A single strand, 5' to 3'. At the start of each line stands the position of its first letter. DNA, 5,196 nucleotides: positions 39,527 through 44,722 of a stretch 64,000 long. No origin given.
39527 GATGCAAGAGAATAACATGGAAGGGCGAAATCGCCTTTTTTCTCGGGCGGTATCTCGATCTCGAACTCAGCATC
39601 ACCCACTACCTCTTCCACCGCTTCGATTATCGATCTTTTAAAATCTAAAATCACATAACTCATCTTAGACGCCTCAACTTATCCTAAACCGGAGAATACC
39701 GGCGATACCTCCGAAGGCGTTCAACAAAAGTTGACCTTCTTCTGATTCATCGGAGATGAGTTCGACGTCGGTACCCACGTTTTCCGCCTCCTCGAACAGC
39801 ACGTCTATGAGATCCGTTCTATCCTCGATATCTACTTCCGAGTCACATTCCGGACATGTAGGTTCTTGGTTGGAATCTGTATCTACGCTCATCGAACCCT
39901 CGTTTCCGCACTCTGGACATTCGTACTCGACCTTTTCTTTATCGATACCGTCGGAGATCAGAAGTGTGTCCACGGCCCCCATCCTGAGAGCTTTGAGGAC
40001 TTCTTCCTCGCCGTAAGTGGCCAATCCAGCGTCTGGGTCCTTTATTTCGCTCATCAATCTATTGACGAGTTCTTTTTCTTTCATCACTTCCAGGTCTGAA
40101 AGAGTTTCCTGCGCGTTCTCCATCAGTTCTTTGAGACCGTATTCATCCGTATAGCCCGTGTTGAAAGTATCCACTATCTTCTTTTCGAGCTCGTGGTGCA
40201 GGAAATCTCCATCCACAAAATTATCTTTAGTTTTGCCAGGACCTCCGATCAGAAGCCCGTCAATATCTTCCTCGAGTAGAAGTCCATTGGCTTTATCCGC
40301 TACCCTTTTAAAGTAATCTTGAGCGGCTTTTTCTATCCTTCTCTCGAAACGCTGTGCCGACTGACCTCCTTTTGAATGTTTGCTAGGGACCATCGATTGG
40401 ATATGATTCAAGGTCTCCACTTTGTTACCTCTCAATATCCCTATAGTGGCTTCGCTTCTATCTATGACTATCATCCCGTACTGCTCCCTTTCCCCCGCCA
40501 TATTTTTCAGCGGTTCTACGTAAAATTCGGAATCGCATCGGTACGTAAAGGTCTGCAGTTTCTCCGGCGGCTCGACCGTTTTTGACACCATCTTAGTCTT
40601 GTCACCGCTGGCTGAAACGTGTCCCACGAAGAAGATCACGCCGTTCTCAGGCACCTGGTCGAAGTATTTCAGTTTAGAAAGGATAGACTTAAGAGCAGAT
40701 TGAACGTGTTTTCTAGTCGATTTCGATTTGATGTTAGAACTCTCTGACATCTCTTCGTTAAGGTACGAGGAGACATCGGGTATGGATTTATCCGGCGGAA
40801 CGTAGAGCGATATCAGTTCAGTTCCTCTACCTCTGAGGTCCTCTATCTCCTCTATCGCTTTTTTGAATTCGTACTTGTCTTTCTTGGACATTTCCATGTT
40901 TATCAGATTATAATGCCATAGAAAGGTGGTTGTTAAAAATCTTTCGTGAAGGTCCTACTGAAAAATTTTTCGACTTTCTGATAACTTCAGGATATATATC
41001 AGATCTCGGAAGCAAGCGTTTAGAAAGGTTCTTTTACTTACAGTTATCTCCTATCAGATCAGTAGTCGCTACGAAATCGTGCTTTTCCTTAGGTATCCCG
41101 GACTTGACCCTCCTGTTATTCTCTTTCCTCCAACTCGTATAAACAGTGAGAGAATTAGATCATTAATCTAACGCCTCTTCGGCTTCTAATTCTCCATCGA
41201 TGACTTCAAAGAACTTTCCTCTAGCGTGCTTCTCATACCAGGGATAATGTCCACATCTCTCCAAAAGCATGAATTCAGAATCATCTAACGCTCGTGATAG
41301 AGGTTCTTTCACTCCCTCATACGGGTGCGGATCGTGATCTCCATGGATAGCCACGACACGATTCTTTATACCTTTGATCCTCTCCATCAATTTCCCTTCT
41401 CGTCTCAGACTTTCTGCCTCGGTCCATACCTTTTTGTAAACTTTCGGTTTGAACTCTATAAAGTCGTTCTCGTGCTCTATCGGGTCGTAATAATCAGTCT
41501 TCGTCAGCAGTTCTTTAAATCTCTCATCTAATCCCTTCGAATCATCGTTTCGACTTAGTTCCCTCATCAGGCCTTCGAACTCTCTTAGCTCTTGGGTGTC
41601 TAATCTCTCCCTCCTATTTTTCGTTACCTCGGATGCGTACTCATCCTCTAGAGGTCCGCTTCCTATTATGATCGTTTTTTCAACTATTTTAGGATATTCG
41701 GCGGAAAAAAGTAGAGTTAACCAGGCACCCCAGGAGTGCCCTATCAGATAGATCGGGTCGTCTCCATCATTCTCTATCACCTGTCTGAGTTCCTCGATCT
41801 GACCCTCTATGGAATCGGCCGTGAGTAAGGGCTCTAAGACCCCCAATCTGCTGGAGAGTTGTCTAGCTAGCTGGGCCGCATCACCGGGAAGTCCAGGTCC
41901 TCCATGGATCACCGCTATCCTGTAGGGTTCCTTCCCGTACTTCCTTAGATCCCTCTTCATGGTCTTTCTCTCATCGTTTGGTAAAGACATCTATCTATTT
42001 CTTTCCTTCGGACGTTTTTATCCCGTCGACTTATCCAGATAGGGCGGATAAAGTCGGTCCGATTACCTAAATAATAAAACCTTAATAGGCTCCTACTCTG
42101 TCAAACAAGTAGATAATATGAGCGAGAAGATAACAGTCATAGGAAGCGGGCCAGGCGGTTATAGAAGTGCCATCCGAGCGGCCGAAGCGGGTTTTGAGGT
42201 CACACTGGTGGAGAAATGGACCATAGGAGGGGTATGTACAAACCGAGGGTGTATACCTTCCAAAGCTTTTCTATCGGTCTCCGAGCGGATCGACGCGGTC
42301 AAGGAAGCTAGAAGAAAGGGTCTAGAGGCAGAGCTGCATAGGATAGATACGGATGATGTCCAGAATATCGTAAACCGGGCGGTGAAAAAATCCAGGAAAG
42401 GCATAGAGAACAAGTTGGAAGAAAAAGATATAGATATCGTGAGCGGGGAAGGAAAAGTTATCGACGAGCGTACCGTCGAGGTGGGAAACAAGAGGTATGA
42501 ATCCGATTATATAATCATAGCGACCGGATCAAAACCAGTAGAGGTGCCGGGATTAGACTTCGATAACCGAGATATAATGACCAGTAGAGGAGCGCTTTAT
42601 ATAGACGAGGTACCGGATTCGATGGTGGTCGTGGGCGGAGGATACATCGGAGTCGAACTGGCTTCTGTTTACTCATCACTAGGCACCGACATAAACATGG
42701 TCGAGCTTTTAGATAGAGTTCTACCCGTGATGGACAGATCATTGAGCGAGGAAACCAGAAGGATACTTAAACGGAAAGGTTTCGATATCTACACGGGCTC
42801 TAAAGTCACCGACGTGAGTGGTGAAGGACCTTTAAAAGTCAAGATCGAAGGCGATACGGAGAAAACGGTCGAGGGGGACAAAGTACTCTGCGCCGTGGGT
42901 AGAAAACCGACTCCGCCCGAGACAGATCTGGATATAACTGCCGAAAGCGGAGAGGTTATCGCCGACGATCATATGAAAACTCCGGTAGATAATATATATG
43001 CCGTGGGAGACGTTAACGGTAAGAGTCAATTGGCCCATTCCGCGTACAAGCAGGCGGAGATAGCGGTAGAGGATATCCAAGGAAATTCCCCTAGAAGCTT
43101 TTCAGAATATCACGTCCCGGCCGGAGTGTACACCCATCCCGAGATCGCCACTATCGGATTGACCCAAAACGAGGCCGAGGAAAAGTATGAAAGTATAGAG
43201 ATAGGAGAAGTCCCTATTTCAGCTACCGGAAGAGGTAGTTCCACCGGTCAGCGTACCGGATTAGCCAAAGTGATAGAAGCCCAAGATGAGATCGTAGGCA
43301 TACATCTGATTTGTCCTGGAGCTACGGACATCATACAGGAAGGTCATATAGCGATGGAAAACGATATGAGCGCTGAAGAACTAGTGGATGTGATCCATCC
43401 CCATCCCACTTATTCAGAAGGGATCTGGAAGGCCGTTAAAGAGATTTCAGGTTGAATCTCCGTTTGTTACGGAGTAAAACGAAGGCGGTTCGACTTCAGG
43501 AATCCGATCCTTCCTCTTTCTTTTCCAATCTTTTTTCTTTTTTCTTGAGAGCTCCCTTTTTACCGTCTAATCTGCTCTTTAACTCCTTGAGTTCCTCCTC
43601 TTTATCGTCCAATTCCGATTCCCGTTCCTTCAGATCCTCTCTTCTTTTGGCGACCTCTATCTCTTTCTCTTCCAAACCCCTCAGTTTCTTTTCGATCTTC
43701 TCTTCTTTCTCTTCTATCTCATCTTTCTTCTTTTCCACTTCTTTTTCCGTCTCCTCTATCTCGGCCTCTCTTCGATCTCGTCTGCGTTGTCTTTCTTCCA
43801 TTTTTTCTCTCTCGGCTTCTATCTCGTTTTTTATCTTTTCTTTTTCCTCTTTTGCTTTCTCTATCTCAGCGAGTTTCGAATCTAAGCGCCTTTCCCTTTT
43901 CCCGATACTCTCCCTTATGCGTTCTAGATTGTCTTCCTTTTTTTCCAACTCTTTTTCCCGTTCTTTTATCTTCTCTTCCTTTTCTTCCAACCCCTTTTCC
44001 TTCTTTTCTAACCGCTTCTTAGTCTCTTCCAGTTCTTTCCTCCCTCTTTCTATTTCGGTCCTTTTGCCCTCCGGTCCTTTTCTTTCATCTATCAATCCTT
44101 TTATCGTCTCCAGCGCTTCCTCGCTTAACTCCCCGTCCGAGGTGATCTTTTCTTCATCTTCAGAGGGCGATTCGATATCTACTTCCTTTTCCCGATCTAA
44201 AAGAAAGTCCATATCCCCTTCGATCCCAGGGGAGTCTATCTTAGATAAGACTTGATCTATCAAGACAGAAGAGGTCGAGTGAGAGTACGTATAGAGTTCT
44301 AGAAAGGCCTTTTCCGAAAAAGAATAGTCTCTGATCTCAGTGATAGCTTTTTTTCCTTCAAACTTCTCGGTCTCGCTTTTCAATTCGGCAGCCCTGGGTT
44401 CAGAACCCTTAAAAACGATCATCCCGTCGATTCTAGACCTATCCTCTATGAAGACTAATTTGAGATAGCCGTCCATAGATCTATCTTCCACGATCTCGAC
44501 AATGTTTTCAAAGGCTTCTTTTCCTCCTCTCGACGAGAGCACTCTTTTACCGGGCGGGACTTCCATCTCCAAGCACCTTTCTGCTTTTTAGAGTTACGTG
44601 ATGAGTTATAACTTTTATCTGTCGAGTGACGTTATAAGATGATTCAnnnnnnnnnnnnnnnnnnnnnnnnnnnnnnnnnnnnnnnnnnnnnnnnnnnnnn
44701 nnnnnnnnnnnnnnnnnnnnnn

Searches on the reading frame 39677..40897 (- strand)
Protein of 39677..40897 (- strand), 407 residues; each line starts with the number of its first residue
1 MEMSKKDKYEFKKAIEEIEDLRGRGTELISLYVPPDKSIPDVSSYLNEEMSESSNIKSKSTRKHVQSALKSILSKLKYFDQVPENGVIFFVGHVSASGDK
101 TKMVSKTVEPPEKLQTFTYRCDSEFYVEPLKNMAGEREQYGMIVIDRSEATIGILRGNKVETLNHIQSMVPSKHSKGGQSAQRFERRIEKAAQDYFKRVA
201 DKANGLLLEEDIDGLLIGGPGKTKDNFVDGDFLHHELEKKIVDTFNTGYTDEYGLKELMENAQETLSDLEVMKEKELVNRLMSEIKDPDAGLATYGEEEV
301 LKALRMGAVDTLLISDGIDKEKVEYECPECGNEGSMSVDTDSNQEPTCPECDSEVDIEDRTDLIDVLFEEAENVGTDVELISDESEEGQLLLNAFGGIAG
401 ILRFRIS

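Call 13: search_protein_families(library=pfam, proteins=[window:39677-40897:-], max_evalue=0.001)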
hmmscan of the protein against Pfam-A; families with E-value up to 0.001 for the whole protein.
window:39677-40897:- (407 aa): 5 families
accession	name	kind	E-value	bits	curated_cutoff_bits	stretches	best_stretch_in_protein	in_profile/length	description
PF03464.20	eRF1_2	-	2.2e-40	138.5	27.1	1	139-268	1-133/133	eRF1 domain 2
PF03465.20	eRF1_3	-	3.4e-30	105.1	25.8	1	271-406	1-106/106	eRF1 domain 3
PF03463.20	eRF1_1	-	4.6e-23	82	23.8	1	12-133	1-122/123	eRF1 domain 1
PF18854.6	baeRF_family10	-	1.1e-16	61.8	27.1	1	126-257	2-133/143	Bacterial archaeo-eukaryotic release factor family 10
PF18859.6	acVLRF1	-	1.7e-14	54.6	27.1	1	143-262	5-124/130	Actinobacteria/chloroflexi VLRF1 release factor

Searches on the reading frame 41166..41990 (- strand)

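Call 14: search_protein_families(library=pfam, proteins=[window:41166-41990:-], max_evalue=0.001)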
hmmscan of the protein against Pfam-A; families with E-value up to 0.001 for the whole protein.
window:41166-41990:- (275 aa): 3 families
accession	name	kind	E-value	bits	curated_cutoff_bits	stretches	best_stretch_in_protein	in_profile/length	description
PF12697.13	Abhydrolase_6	-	3.2e-08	34.9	26.3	1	59-255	46-211/217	Alpha/beta hydrolase family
PF00561.26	Abhydrolase_1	-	2.2e-07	31.2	25.8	1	66-253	57-243/245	alpha/beta hydrolase fold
PF12146.15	Hydrolase_4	-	8.4e-05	22.4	27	1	68-111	66-109/239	Serine aminopeptidase, S33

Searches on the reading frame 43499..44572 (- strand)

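Call 5: search_protein_families(library=pfam, proteins=[window:43499-44572:-], max_evalue=1)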
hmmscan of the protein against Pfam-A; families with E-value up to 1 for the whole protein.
window:43499-44572:- (358 aa): 1 family
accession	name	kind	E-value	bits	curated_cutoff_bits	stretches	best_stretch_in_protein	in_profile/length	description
PF12072.13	RNase_Y_N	-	0.00066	19.6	32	2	172-235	71-134/201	RNase Y N-terminal region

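Call 6: search_protein_families(library=ncbifam, proteins=[window:43499-44572:-], max_evalue=1)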
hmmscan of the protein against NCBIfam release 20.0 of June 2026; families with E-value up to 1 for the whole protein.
window:43499-44572:- (358 aa): 17 families
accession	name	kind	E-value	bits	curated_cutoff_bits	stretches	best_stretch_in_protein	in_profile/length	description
TIGR02168.1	SMC_prok_B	equivalog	1.1e-08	33.3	567.35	1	153-351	667-935/1181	chromosome segregation protein SMC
NF045487.1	ASRP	equivalog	2.2e-05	23.3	300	2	221-354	313-450/593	archaea-specific SMC-related protein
TIGR02169.1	SMC_prok_A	equivalog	3.6e-05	21.7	729.4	1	171-351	244-897/1165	chromosome segregation protein SMC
TIGR04320.1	Surf_Exclu_PgrA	domain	5.5e-05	22.6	70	2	270-354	256-343/360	SEC10/PgrA surface exclusion domain-containing protein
NF041034.1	Rad50_Sulf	equivalog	0.00012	20.1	1000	1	157-353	176-375/872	DNA double-strand break repair ATPase Rad50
NF045780.1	TrlF_fam_ATP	equivalog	0.00019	20.3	350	1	134-354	421-654/944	TrlF family AAA-like ATPase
NF038350.1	taxis_HmpF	equivalog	0.00035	19.1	200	1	151-352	120-320/553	pilus motility taxis protein HmpF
NF041035.1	Rad50_Halo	equivalog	0.00043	18.8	1000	1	150-354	215-419/883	DNA double-strand break repair ATPase Rad50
NF002572.0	PRK02224.1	equivalog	0.0019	16.5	1087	1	139-354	204-419/888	DNA double-strand break repair ATPase Rad50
NF047368.1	collar_FlbB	equivalog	0.0049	16.7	110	2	139-220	47-129/193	periplasmic-type flagellar collar protein FlbB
TIGR03319.1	RNase_Y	equivalog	0.0081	14.7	454.35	2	133-244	27-134/514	ribonuclease Y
NF041751.2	sbcc_Staph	equivalog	0.01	13.8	920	1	138-335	295-488/1007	exonuclease subunit SbcC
NF041378.1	XopZ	subfamily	0.025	12.6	1300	1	171-336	209-371/1292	XopZ family type III secretion system effector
TIGR04523.1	Mplasa_alph_rch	subfamily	0.065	11.1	270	1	170-354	368-552/745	helix-rich protein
NF033930.1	pneumo_PspA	exception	0.5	9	850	1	151-351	142-348/659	pneumococcal surface protein A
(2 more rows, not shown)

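Call 64: search_protein_families(library=padloc, proteins=[window:43499-44572:-], max_evalue=0.01)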
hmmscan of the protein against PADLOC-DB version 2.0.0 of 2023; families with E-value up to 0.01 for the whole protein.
window:43499-44572:- (358 aa): 6 families
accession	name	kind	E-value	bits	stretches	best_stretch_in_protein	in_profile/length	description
PDLC00582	JetC3|JetC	-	6.6e-06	22.2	1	132-353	806-1026/1472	DUF3584 domain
PDLC00581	JetC3|JetC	-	0.0001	18.3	1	119-354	734-964/1473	DUF3584 domain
PDLC00553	JetC2|JetC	-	0.00013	18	1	170-260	869-959/1361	DUF3584 domain; MukB-like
PDLC03865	LmuB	-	0.00016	18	1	65-348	188-482/1007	-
PDLC03868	LmuB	-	0.00033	17.1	1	172-351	290-470/1035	-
PDLC00518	JetC1|JetC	-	0.0097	11.7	0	152-339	269-452/1112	DUF3584 domain; MukB-like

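Call 65: search_protein_families(library=phrogs, proteins=[window:43499-44572:-], max_evalue=0.01)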
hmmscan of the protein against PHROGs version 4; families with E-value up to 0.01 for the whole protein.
window:43499-44572:- (358 aa): 0 families

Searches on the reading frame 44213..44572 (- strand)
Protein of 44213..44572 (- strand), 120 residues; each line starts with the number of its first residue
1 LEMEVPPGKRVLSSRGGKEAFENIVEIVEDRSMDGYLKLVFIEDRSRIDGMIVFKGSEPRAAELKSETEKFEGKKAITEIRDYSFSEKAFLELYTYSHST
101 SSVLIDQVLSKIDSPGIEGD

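Call 72: search_protein_families(library=pfam, proteins=[window:44213-44572:-], max_evalue=10)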
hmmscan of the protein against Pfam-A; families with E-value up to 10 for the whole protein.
window:44213-44572:- (120 aa): 2 families
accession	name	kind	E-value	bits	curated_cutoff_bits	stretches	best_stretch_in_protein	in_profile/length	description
PF09987.14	DUF2226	-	0.00012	22.1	22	1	11-98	8-97/252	Uncharacterized protein conserved in archaea (DUF2226)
PF14039.11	YusW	-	0.11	13.4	27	1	61-113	27-75/92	YusW-like protein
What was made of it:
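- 43496..44572 (-): Coiled-coil protein (358 aa from the TTG start; the ATG at 44566 fits the orthologs better). It has a conserved ~115-aa N-terminal DUF2226-like domain and follows the TPR gene in 4 genomes. DUF2226 PF09987 scores 22.1 bits (cut-off 22), and 3 of 4 orthologs hit it (call 72).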

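Call 73: search_solved_structures(query=window:44213-44572:-, max_evalue=10)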
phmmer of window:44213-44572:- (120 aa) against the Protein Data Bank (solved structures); distinct sequences matched with E-value up to 10: 4.
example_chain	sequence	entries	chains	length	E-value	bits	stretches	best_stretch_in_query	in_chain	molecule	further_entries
6abv_A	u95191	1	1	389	0.24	14.9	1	14-68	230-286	Citrate synthase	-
6abw_A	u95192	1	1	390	0.24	14.9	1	14-68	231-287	Citrate synthase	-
9esh_W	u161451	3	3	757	0.68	13.5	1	74-118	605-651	Pre-mRNA-splicing factor cdc5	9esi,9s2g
1vgm_A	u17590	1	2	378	0.91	13.1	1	14-76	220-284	378aa long hypothetical citrate synthase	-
